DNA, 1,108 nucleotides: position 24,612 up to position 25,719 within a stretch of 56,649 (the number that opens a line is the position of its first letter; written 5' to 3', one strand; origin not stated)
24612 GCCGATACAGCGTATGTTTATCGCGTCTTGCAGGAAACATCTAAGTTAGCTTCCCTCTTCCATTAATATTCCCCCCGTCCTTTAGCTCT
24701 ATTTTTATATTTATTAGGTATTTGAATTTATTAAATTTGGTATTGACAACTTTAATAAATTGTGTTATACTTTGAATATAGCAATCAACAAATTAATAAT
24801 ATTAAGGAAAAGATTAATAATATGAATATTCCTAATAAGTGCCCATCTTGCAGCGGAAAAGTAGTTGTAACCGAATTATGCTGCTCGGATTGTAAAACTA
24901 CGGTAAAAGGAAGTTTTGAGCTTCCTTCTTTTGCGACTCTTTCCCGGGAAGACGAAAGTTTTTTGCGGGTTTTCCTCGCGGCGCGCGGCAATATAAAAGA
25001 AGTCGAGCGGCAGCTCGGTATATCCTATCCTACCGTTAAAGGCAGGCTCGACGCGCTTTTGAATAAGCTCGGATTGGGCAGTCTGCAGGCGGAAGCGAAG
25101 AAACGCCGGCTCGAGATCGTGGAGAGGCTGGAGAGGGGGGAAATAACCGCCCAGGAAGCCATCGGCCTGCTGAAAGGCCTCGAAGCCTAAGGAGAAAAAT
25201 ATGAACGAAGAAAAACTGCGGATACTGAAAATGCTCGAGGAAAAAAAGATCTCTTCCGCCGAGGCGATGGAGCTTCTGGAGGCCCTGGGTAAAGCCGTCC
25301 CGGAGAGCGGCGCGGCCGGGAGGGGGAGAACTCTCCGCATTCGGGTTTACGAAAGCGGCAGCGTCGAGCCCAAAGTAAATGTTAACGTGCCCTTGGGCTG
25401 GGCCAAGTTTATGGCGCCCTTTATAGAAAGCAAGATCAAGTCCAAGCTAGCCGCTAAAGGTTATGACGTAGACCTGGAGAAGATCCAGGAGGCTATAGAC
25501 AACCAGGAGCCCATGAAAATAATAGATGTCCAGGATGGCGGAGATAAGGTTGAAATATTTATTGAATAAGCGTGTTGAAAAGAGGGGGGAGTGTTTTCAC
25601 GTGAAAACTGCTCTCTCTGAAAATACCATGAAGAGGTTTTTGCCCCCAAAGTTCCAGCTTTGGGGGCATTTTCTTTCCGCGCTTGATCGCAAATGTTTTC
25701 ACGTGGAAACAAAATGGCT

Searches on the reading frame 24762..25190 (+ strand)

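Call 69: search_protein_families(library=pfam, proteins=[window:24762-25190:+], max_evalue=0.001)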
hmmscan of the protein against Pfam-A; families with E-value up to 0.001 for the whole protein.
window:24762-25190:+ (142 aa): 4 families
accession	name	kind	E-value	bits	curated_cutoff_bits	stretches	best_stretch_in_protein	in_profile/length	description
PF09862.15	DUF2089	-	5.1e-22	77.7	33.4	1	60-105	1-46/47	Domain of unknown function (DUF2089)-HTH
PF22747.2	Zn_ribbon_DUF2089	-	6e-11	42.7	27.6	1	27-58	1-32/32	DUF2089 zinc ribbon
PF13518.12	HTH_28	-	0.00024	21.6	25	0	73-111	10-47/52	Helix-turn-helix domain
PF13556.12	HTH_30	-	0.00076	19.7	27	0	68-104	5-41/59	PucR C-terminal helix-turn-helix domain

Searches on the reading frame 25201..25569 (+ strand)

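Call 69: search_protein_families(library=pfam, proteins=[window:25201-25569:+], max_evalue=0.001)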
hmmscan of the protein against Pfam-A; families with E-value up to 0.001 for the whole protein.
window:25201-25569:+ (122 aa): 1 family
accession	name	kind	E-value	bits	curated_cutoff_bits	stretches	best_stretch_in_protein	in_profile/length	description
PF22746.1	SHOCT-like_DUF2089-C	-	5.3e-09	35.8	27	1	3-31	1-29/32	SHOCT-like domain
